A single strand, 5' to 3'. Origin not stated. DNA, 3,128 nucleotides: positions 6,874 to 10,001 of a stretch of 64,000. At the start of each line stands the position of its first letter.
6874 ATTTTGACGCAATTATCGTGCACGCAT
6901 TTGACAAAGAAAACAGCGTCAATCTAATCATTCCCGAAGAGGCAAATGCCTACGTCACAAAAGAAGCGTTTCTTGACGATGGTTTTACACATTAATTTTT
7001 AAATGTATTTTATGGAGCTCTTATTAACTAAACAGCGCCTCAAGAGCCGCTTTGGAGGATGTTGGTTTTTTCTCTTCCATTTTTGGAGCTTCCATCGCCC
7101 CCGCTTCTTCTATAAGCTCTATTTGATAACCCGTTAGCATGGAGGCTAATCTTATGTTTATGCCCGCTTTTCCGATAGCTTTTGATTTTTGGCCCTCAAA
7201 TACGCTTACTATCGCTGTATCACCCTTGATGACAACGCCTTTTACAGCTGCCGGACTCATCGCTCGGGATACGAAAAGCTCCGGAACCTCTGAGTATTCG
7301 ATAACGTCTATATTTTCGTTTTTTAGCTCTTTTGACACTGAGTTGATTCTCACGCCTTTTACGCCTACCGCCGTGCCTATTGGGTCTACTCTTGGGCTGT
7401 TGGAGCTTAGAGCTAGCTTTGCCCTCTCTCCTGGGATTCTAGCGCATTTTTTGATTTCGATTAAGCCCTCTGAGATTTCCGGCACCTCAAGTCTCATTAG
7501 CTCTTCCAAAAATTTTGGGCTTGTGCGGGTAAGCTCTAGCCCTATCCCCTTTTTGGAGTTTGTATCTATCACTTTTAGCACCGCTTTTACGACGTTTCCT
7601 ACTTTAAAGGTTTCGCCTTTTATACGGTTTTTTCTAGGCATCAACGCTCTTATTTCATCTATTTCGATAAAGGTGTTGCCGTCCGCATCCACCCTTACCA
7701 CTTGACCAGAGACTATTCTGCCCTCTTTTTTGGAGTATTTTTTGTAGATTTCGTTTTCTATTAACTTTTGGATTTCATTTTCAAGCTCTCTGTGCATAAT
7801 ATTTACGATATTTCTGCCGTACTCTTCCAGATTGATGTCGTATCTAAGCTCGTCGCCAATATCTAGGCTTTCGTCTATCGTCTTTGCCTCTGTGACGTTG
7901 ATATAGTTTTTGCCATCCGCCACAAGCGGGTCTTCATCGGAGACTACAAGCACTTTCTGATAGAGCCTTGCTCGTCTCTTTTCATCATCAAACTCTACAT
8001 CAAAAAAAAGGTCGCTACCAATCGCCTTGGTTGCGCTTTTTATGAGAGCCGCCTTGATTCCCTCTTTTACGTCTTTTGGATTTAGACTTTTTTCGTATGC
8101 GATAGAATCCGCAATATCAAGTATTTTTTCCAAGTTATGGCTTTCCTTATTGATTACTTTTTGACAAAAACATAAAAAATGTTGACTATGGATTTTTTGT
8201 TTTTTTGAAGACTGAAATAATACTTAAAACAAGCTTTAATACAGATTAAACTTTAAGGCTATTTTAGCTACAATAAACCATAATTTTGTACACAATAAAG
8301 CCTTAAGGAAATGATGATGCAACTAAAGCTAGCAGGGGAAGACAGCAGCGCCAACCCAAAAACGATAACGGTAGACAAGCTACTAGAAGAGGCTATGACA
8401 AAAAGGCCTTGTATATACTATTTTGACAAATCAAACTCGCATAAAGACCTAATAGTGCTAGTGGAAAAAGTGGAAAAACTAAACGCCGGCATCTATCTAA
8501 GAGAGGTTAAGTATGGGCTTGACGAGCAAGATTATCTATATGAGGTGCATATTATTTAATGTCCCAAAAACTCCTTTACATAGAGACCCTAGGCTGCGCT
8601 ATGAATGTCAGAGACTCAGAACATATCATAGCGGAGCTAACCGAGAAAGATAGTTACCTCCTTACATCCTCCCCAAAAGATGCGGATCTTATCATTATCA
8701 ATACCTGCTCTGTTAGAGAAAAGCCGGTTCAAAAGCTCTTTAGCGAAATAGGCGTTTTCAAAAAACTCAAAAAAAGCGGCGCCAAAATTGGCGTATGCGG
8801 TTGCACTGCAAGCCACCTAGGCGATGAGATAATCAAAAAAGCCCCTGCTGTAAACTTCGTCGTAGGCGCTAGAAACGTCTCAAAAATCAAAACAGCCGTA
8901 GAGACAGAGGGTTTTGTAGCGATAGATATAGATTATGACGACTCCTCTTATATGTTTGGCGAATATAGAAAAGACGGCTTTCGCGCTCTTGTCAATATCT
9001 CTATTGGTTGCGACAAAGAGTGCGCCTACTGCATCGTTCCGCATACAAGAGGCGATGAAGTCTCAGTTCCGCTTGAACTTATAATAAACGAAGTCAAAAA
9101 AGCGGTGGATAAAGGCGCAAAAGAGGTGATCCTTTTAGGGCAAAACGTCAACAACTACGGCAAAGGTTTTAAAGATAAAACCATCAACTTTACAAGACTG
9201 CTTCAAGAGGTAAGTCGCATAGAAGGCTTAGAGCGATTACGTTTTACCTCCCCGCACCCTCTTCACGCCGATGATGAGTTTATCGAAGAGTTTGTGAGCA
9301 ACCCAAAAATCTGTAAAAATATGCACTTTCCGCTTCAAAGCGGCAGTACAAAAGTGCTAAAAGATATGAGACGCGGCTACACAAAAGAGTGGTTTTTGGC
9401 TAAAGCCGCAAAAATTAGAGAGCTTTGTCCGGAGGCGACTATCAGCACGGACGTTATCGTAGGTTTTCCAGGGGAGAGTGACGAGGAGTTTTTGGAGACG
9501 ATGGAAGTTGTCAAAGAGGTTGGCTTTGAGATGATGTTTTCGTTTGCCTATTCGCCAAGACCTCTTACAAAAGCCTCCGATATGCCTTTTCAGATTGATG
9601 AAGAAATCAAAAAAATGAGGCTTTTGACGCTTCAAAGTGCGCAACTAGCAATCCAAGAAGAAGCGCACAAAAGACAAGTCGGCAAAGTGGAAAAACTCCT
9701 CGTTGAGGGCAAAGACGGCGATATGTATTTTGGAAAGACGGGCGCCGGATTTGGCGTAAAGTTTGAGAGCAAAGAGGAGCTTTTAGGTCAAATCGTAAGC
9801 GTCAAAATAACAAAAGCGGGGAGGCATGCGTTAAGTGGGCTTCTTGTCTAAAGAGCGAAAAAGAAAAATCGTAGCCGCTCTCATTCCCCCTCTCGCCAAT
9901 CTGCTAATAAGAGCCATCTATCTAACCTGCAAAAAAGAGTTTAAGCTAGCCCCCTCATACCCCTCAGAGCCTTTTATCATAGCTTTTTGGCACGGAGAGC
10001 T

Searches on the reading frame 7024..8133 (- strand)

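Call 58: search_protein_families(library=ncbifam, proteins=[window:7024-8133:-], max_evalue=1e-25)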
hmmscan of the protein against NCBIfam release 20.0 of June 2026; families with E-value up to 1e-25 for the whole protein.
window:7024-8133:- (369 aa): 3 families
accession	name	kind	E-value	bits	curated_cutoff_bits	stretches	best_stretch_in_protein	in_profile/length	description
TIGR01953.1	NusA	equivalog_domain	1.3e-96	323.5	253.4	1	4-343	2-338/340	transcription termination factor NusA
NF006645.0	PRK09202.4-5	equivalog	7.7e-63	212.9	532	1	3-362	18-390/540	transcription termination/antitermination protein NusA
NF006642.0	PRK09202.4-1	equivalog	4.6e-35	121.2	687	1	5-349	21-381/614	transcription termination/antitermination protein NusA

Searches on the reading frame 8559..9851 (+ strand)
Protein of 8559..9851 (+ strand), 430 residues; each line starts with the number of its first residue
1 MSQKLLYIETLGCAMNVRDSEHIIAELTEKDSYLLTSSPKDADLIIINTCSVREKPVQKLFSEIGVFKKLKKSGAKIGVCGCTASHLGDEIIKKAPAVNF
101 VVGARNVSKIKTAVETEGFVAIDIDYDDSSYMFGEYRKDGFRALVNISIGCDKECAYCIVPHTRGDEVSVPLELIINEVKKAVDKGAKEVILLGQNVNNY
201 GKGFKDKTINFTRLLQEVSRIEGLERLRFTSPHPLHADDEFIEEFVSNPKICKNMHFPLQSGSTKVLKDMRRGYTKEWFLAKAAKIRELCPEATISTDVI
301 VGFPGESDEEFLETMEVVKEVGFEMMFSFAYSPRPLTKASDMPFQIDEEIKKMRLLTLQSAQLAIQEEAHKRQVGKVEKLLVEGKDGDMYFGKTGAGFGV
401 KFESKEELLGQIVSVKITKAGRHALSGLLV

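Call 58: search_protein_families(library=ncbifam, proteins=[window:8559-9851:+], max_evalue=1e-25)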
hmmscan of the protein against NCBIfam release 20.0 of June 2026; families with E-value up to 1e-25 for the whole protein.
window:8559-9851:+ (430 aa): 6 families
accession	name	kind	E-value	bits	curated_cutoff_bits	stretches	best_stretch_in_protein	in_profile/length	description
TIGR01574.1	miaB-methiolase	equivalog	3.4e-159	530.5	355.3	1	6-430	2-437/437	tRNA (N6-isopentenyl adenosine(37)-C2)-methylthiotransferase MiaB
TIGR00089.1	TIGR00089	subfamily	7.5e-138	459.9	251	1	6-427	2-429/429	MiaB/RimO family radical SAM methylthiotransferase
TIGR01579.1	MiaB-like-C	equivalog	9.9e-95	318.2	357.05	1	8-417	1-416/416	tRNA (N(6)-L-threonylcarbamoyladenosine(37)-C(2))-methylthiotransferase MtaB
NF010916.0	PRK14336.1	equivalog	2.9e-81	273.4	606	1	7-430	5-413/418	tRNA (N6-isopentenyl adenosine(37)-C2)-methylthiotransferase MiaB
TIGR01125.1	TIGR01125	equivalog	4.4e-79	266.6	356.95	1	8-395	4-390/432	30S ribosomal protein S12 methylthiotransferase RimO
TIGR01578.1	MiaB-like-B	hypoth_equivalog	1.3e-76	258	314.7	1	6-429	2-420/421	tRNA (N(6)-L-threonylcarbamoyladenosine(37)-C(2))-methylthiotransferase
